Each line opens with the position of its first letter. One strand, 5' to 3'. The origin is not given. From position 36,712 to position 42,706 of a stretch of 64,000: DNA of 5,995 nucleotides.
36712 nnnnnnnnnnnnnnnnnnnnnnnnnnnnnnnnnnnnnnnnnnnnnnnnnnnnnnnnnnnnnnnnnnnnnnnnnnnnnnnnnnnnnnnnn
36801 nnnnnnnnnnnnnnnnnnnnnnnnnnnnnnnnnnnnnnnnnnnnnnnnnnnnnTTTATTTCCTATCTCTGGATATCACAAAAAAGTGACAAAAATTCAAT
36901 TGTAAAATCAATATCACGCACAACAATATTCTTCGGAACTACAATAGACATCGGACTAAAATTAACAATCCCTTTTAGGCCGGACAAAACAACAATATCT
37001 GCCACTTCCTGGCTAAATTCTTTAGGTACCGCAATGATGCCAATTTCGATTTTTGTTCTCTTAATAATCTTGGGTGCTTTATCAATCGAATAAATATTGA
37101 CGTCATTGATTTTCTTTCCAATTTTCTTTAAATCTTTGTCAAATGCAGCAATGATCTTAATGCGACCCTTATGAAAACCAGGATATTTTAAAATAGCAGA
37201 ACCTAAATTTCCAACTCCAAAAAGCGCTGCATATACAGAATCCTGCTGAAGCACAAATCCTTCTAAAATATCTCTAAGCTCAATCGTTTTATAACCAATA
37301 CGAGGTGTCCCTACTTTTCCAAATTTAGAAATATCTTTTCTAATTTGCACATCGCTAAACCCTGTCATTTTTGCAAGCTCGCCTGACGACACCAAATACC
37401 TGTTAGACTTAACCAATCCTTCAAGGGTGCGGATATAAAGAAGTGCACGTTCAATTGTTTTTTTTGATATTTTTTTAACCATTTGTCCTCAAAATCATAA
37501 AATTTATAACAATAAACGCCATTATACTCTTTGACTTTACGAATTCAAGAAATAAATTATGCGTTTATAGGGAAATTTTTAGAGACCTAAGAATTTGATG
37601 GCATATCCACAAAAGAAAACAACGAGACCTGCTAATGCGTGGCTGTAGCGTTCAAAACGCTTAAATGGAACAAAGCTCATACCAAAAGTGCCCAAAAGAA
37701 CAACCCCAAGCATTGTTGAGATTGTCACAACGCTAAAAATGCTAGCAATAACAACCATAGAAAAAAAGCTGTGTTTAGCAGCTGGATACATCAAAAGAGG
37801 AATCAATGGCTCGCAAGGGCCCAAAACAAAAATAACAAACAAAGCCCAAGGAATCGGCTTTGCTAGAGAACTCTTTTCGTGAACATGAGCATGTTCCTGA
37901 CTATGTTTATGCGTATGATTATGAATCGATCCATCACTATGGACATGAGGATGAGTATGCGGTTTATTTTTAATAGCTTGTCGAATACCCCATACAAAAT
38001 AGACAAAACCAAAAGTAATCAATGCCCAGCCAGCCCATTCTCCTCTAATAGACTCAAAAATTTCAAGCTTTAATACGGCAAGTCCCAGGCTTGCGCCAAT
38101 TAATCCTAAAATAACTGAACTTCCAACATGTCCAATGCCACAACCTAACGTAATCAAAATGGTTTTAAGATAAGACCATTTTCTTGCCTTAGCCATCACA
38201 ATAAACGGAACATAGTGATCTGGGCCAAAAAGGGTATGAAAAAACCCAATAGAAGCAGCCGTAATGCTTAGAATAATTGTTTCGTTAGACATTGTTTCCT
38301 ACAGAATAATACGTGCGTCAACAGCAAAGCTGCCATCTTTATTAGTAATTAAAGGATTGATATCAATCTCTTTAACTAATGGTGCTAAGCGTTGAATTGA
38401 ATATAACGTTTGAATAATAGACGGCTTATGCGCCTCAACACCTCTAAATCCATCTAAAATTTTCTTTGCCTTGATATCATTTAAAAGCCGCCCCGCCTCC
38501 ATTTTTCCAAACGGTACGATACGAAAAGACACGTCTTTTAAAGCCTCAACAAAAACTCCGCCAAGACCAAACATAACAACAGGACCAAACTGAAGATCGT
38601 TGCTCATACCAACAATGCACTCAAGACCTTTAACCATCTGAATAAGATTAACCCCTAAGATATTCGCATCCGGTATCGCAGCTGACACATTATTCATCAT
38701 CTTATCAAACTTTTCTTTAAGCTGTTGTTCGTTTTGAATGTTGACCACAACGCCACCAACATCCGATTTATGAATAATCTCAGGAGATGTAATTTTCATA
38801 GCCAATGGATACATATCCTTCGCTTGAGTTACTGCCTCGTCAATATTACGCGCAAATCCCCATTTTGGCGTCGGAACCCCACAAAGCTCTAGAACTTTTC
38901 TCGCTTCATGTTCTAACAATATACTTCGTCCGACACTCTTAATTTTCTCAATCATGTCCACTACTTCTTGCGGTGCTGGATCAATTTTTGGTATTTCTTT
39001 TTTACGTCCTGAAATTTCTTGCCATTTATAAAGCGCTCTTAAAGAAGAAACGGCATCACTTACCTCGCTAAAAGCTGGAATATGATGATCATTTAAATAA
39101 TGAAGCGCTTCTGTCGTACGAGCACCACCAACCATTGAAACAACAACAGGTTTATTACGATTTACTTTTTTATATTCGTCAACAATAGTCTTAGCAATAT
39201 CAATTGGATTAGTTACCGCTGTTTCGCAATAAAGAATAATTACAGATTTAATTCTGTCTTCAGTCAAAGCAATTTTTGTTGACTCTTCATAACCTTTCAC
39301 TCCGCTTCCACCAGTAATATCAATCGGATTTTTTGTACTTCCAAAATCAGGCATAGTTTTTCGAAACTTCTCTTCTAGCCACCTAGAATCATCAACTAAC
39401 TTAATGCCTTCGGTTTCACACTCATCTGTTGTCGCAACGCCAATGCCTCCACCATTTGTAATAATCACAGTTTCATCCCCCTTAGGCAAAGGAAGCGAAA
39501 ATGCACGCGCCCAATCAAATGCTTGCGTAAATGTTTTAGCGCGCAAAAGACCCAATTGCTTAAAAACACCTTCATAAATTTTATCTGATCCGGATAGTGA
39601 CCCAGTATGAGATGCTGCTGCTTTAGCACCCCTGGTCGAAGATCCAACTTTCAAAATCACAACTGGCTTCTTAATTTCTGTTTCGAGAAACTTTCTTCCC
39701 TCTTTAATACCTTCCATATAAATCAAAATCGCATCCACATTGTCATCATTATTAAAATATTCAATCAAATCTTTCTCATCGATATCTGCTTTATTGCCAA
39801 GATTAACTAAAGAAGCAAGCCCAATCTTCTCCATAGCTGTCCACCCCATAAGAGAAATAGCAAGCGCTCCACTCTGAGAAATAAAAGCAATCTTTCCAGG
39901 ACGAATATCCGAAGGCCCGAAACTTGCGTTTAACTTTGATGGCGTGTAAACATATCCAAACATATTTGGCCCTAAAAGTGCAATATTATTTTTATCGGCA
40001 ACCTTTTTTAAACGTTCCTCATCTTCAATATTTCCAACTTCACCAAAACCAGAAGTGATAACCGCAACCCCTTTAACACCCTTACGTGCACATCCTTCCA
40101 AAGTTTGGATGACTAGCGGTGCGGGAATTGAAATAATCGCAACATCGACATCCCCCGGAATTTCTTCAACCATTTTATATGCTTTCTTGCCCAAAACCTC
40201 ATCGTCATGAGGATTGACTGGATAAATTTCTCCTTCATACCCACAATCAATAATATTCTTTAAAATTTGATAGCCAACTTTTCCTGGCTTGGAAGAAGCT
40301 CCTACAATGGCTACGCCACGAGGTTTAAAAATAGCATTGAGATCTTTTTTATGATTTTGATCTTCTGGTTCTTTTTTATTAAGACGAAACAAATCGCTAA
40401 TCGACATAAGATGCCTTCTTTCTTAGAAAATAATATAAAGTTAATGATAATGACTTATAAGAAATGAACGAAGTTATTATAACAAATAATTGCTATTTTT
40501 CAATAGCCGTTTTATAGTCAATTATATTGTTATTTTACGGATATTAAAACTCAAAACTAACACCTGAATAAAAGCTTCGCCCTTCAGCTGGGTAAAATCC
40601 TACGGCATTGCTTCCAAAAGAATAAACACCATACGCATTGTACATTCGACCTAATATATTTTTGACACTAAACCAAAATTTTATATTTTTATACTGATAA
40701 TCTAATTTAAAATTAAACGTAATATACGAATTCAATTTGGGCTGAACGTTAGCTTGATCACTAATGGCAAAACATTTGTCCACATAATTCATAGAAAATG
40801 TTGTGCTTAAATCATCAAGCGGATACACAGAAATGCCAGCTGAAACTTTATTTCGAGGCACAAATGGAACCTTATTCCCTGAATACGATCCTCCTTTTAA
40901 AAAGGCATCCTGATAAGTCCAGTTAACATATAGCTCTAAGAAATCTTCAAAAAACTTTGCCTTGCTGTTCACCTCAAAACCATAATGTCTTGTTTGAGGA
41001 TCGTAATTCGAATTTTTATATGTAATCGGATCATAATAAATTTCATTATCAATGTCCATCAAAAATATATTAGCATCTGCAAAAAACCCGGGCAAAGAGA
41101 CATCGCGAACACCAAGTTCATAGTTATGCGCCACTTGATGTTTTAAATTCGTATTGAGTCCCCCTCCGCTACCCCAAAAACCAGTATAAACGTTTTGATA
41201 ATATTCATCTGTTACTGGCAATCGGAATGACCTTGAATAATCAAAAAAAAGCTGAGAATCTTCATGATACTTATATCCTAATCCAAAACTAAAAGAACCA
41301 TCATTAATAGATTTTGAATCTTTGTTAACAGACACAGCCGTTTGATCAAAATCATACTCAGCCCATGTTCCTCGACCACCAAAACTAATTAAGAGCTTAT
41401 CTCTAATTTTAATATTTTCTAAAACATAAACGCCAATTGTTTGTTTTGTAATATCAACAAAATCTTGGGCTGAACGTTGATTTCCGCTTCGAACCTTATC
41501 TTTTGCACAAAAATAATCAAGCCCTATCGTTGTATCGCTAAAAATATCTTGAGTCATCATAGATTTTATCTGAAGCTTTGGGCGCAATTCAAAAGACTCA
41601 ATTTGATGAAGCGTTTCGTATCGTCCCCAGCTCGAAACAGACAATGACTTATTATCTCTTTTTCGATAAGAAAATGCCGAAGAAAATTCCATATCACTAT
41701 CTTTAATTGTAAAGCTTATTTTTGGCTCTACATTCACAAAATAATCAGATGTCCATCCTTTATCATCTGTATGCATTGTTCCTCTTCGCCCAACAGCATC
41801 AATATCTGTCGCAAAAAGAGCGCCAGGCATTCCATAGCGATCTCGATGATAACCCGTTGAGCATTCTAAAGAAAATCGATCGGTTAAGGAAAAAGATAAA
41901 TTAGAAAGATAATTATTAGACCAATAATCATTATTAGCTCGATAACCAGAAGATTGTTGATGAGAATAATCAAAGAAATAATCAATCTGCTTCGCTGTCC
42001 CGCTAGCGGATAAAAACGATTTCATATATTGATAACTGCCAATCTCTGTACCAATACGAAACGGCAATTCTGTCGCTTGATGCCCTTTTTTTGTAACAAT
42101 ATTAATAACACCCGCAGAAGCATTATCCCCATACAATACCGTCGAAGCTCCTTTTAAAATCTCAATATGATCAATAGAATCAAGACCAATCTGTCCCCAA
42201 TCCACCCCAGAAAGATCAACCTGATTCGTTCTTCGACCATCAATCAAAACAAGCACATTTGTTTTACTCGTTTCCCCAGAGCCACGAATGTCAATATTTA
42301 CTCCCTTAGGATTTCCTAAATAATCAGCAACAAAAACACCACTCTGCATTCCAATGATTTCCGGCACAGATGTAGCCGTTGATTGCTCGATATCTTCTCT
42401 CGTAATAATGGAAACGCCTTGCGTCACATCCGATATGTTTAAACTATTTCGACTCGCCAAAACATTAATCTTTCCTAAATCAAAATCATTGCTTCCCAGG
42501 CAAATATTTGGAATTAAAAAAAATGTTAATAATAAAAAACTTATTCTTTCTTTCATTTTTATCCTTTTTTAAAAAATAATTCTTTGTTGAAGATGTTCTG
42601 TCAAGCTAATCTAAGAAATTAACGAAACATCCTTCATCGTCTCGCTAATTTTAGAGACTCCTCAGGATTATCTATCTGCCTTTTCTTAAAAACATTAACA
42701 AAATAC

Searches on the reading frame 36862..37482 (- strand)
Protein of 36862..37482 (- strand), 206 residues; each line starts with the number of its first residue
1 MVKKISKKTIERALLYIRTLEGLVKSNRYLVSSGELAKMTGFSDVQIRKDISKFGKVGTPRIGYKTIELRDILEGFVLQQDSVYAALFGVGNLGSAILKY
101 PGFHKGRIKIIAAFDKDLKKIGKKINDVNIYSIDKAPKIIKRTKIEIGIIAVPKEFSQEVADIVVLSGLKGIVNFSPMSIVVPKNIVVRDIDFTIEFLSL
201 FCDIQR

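Call 15: search_protein_families(library=pfam, proteins=[window:36862-37482:-])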
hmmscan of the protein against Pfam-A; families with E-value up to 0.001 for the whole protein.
window:36862-37482:- (206 aa): 2 families
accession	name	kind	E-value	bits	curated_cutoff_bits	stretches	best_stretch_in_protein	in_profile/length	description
PF02629.25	CoA_binding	-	4e-19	69.6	22.3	1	86-177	7-96/97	CoA binding domain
PF06971.19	Put_DNA-bind_N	-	8.1e-14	51.9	27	1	4-52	1-49/49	Putative DNA-binding protein N-terminus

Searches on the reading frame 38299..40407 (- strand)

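Call 81: search_protein_families(library=pfam, proteins=[window:38299-40407:-], max_evalue=0.00001)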
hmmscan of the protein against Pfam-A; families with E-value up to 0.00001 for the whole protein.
window:38299-40407:- (702 aa): 5 families
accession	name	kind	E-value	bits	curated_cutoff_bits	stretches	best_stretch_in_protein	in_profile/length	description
PF13549.11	ATP-grasp_5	-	1.3e-64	218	27.6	1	490-702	3-221/221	ATP-grasp domain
PF13607.11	Succ_CoA_lig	-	2.1e-49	167.2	27.4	1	170-303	1-138/138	Succinyl-CoA ligase like flavodoxin domain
PF19045.5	Ligase_CoA_2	-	2.9e-29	102.6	23.7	1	314-464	2-156/162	Ligase-CoA domain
PF13380.12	CoA_binding_2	-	2e-21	77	22.8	1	32-149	3-110/116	CoA binding domain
PF02629.25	CoA_binding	-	1.6e-13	51.7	22.3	1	28-120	2-97/97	CoA binding domain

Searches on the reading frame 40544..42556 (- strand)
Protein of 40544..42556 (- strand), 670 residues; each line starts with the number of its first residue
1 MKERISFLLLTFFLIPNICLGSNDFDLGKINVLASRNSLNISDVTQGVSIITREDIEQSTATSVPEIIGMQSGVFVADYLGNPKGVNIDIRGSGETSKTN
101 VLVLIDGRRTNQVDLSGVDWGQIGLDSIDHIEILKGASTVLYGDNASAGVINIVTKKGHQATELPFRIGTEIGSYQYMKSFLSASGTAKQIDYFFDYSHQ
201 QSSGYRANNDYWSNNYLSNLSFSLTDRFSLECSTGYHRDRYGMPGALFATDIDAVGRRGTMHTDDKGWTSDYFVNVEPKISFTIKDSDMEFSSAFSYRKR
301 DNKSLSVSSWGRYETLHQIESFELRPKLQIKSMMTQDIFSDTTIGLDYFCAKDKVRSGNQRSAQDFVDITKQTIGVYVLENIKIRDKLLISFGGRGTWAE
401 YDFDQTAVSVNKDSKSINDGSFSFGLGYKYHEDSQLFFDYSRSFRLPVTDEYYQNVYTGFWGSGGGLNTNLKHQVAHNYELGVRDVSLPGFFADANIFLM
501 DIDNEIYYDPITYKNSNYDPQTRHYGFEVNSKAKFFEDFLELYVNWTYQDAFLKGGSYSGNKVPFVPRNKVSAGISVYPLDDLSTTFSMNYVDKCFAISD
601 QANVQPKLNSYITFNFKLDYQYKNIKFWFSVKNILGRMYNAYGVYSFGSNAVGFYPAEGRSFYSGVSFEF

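Call 81: search_protein_families(library=pfam, proteins=[window:40544-42556:-], max_evalue=0.00001)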
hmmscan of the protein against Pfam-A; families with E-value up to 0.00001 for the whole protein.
window:40544-42556:- (670 aa): 2 families
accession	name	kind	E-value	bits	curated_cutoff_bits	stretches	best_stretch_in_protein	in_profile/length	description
PF00593.30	TonB_dep_Rec_b-barrel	-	2.4e-40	140.1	27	1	196-634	8-436/436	TonB dependent receptor-like, beta-barrel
PF07715.20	Plug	-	1.1e-21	77.8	23.9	1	41-150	2-107/107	TonB-dependent Receptor Plug Domain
